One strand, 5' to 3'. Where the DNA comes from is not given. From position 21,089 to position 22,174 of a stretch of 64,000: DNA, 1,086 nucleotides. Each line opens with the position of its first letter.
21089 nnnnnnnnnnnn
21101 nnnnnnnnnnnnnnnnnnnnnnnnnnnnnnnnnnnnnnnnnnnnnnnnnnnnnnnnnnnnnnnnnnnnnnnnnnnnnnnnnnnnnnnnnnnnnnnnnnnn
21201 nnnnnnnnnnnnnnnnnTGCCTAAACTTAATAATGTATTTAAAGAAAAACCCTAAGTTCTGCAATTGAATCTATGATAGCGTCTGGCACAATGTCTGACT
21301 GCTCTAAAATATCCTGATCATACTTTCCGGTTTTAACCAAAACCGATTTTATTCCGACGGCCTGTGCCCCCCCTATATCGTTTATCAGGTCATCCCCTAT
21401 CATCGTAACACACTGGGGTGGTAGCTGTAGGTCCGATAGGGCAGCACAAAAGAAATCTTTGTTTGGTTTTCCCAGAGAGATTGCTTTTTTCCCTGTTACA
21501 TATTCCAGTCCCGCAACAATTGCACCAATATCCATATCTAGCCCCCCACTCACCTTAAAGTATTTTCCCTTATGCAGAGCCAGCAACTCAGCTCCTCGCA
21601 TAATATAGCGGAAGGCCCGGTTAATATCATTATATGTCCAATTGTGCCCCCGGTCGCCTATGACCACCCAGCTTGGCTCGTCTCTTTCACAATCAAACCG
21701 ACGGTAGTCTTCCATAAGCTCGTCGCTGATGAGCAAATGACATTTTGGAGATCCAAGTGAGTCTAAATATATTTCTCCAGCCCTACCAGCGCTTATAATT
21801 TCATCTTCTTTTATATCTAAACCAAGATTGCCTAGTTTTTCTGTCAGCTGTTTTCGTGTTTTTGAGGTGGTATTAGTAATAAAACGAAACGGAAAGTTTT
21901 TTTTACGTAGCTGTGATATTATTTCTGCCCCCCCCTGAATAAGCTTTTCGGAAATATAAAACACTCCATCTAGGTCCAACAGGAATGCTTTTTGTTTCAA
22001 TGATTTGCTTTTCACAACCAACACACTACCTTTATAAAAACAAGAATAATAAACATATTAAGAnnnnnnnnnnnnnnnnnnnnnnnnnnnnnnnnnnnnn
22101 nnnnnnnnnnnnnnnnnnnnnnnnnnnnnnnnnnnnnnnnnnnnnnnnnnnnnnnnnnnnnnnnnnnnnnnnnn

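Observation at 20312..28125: Nine-gene co-directional cluster coupling a peptide-type ABC importer to Nudix, GCL-like ligase, C26 hydrolase, HAD phosphatase and two membrane proteins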

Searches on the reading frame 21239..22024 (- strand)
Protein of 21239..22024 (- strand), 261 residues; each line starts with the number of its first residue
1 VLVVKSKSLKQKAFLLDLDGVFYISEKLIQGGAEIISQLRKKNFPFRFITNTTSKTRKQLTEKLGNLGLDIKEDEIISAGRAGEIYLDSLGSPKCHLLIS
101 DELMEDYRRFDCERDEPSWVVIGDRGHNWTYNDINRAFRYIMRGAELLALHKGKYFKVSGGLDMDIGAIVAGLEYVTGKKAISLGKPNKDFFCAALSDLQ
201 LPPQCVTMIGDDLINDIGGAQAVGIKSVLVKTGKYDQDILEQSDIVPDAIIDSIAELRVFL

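Call 4: search_protein_families(library=pfam, proteins=[window:21239-22024:-], max_evalue=0.01)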
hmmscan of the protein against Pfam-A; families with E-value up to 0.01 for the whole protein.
window:21239-22024:- (261 aa): 4 families
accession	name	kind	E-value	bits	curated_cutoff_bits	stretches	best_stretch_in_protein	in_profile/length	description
PF13242.12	Hydrolase_like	-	6.7e-22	77.6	22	1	184-257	2-75/75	HAD-hyrolase-like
PF13344.12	Hydrolase_6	-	1e-20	74.1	27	1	14-111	1-99/101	Haloacid dehalogenase-like hydrolase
PF00702.32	Hydrolase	-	1.8e-10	42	26.4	1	12-224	2-191/191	haloacid dehalogenase-like hydrolase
PF13419.12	HAD_2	-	4.8e-09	37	23.8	1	174-230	123-178/178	Haloacid dehalogenase-like hydrolase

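Call 5: search_protein_families(library=ncbifam, proteins=[window:21239-22024:-], max_evalue=0.01)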
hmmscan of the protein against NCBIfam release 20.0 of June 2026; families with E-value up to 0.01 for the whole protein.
window:21239-22024:- (261 aa): 28 families (the best 25 are shown)
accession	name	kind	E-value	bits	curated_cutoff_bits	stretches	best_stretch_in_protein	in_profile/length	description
TIGR01458.1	HAD-SF-IIA-hyp3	hypoth_equivalog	8.6e-60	202.2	175.95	1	12-256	2-249/257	TIGR01458 family HAD-type hydrolase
TIGR01460.1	HAD-SF-IIA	subfamily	2.6e-36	125.6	100.15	1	14-233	1-246/246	HAD-IIA family hydrolase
NF053752.1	TK1734_fam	exception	1e-33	116.7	475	1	14-260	3-258/260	2-phosphoglycolate phosphatase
TIGR01457.1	HAD-SF-IIA-hyp2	hypoth_equivalog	6.2e-28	98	247.65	1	12-256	2-248/249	TIGR01457 family HAD-type hydrolase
NF007762.0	PRK10444.1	equivalog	1.7e-24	86.8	368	1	12-259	4-249/250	HAD-IIA family hydrolase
TIGR01452.1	PGP_euk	subfamily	1.7e-23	83.5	201.95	2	129-257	143-279/279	phosphoglycolate/pyridoxal phosphate family phosphatase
TIGR02253.1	CTE7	subfamily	1.2e-14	54.6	169.75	1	179-257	143-220/221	TIGR02253 family HAD-type hydrolase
NF053830.1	RUBPPhHalo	equivalog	3.8e-13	49.6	330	1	184-257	157-230/234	ribulose-1,5-bisphosphate 5-phosphatase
TIGR01459.1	HAD-SF-IIA-hyp4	hypoth_equivalog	5.3e-13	48.9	103.75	1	12-231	9-241/242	TIGR01459 family HAD-type hydrolase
TIGR02254.1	YjjG_YfnB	equivalog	5.2e-11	42.5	159.9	1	184-258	150-220/223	YjjG family noncanonical pyrimidine nucleotidase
TIGR01456.1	CECR5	hypoth_equivalog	3.1e-10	39.4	139.25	2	204-255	264-314/321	TIGR01456 family HAD-type hydrolase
TIGR02252.1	DREG-2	subfamily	5.4e-09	36.1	155.2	1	180-229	154-203/203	HAD hydrolase, REG-2-like, family IA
NF009695.0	PRK13222.1-2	equivalog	1.3e-08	34.6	225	1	176-259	140-220/226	phosphoglycolate phosphatase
NF008018.0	PRK10748.1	equivalog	5.9e-07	28.9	225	1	185-260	162-237/238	5-amino-6-(5-phospho-D-ribitylamino)uracil phosphatase YigB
TIGR01454.1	AHBA_synth_RP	hypoth_equivalog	1.3e-06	28.2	246.65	1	170-256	115-198/205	AHBA synthesis associated protein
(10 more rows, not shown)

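Call 27: search_solved_structures(query=window:21239-22024:-, max_evalue=0.00001)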
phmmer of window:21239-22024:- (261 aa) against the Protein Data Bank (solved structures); distinct sequences matched with E-value up to 0.00001: 32.
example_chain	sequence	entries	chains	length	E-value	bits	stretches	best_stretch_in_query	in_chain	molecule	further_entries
2ho4_A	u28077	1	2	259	1.7e-46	161.8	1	11-238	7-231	Haloacid dehalogenase-like hydrolase domain containing 2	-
3hlt_A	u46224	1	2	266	3.5e-46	160.8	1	11-239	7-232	HDHD2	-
2x4d_A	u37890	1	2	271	6.1e-41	143.6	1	12-257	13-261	PHOSPHOLYSINE PHOSPHOHISTIDINE INORGANIC PYROPHOSPHATE PHOSPHATASE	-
1vjr_A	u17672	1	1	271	2.1e-30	109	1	12-257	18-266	4-nitrophenylphosphatase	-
1pw5_A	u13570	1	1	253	9.7e-30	106.9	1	12-255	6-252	nagD protein, putative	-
1zjj_A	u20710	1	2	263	7.2e-26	94.2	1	13-258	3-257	hypothetical protein PH1952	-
4jdp_A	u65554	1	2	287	7.7e-24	87.6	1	10-256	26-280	p-nitrophenyl phosphatase (Pho2)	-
3qgm_A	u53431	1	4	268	9.7e-24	87.2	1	11-256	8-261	p-nitrophenyl phosphatase (Pho2)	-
1ydf_A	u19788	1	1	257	3.4e-23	85.4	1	12-256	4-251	hydrolase, haloacid dehalogenase-like family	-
2c4n_A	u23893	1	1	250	3.3e-22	82.2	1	12-259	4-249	PROTEIN NAGD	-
3epr_A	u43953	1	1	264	7.8e-22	81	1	8-255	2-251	Hydrolase, haloacid dehalogenase-like family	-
1yv9_A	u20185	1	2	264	1.5e-21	80.1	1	8-256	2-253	hydrolase, haloacid dehalogenase family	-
1wvi_A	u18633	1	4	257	1.2e-19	73.8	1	11-256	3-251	putative phosphatases involved in N-acetyl-glucosamine catabolism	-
1ys9_A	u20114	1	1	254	8.8e-19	71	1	11-258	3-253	Protein SPy1043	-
4ift_A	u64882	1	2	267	3.3e-17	65.8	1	10-241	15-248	Thermostable NPPase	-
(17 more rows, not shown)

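Call 50: find_encoding_contigs(protein=window:21239-22024:-, flank=8000, max_places=3)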
Protein window:21239-22024:- (261 aa): 19 contigs read that carry it; 3 places shown.
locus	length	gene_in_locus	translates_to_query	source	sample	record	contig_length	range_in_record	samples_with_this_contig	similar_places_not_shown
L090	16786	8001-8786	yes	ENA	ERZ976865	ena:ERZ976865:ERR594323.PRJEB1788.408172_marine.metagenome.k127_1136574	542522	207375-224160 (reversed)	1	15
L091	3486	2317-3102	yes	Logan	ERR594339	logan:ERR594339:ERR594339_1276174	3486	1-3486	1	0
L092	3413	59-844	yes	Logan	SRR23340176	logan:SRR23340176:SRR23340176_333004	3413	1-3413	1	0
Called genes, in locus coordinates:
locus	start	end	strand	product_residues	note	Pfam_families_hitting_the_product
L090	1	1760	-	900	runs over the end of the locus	PF01326:PPDK_N, PF00391:PEP-utilizers, PF02896:PEP-utilizers_C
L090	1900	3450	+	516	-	PF00496:SBP_bac_5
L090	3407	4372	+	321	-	PF19300:BPD_transp_1_N, PF00528:BPD_transp_1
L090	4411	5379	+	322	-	PF00528:BPD_transp_1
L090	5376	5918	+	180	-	PF00293:NUDIX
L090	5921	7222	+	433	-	PF04107:GCS2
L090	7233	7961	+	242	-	PF07722:Peptidase_C26, PF00117:GATase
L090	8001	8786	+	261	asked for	PF00702:Hydrolase, PF13344:Hydrolase_6, PF13419:HAD_2 (weak), PF13242:Hydrolase_like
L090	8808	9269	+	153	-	-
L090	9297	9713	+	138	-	PF09990:DUF2231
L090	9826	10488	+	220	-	PF01127:Sdh_cyt (weak)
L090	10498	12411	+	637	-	PF00890:FAD_binding_2, PF01266:DAO, PF07992:Pyr_redox_2 (faint), PF02910:Succ_DH_flav_C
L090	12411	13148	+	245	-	PF13085:Fer2_3, PF12838:Fer4_7 (weak), PF13183:Fer4_8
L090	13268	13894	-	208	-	PF03544:TonB_C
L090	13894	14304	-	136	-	PF02472:ExbD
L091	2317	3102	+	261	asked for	PF00702:Hydrolase, PF13344:Hydrolase_6, PF13419:HAD_2 (weak), PF13242:Hydrolase_like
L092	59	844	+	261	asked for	PF00702:Hydrolase, PF13344:Hydrolase_6, PF13419:HAD_2 (weak), PF13242:Hydrolase_like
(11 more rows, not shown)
